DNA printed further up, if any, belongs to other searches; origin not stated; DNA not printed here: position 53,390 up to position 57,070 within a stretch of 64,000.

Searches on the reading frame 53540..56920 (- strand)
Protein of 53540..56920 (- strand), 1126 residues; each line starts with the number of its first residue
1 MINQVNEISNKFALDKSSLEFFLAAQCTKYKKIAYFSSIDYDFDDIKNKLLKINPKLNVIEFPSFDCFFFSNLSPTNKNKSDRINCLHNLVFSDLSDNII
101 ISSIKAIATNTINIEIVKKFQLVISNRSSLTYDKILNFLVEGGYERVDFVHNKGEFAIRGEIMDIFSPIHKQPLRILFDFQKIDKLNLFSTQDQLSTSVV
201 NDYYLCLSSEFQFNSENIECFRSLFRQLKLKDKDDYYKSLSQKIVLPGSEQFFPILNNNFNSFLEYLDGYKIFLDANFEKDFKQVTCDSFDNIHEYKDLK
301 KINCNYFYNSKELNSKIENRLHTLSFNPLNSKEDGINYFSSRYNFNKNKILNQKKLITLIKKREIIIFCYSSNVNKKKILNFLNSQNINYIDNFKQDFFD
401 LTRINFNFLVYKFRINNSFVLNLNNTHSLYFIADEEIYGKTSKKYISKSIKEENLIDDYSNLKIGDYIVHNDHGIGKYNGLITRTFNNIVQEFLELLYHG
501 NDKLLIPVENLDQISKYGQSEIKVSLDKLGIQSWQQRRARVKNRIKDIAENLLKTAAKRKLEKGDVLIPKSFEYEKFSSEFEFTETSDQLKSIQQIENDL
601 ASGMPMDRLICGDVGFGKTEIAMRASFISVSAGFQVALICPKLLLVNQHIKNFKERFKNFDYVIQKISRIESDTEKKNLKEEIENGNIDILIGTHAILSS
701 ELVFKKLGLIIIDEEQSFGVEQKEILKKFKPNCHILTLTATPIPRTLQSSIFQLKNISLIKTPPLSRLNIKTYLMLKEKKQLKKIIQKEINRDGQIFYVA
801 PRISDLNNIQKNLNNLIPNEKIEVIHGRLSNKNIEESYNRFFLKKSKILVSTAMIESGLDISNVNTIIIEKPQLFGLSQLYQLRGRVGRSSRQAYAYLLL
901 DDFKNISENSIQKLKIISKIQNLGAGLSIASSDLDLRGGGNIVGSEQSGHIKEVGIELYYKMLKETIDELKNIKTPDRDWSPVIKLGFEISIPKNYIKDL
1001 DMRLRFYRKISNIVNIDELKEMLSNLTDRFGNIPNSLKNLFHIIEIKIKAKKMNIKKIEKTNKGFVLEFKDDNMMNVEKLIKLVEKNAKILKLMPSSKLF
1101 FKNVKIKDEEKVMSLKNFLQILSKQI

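Call 31: search_protein_families(library=pfam, proteins=[window:53540-56920:-], max_evalue=0.001)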
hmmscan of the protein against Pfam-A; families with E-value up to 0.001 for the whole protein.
window:53540-56920:- (1126 aa): 7 families
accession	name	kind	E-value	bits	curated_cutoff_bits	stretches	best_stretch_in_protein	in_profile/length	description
PF03461.20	TRCF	-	5.9e-26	91.1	25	1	987-1079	2-94/95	TRCF domain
PF00270.35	DEAD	-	3.2e-25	89.2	26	1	587-748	2-165/167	DEAD/DEAH box helicase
PF02559.22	CarD_TRCF_RID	-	3.2e-18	66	23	1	462-517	1-56/57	CarD-like/TRCF RID domain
PF00271.37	Helicase_C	-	4.3e-18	66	23.5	1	781-890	5-109/110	Helicase conserved C-terminal domain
PF17757.6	UvrB_inter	-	2.2e-14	53.8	22.9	1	125-210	4-90/91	UvrB interaction domain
PF04851.21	ResIII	-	1.8e-10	41.4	22.5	1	588-742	7-162/164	Type III restriction enzyme, res subunit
PF22590.2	Cas3-like_C_2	-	1.5e-05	25.7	27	1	795-891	4-105/106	CRISPR-associated nuclease/helicase Cas3, C-terminal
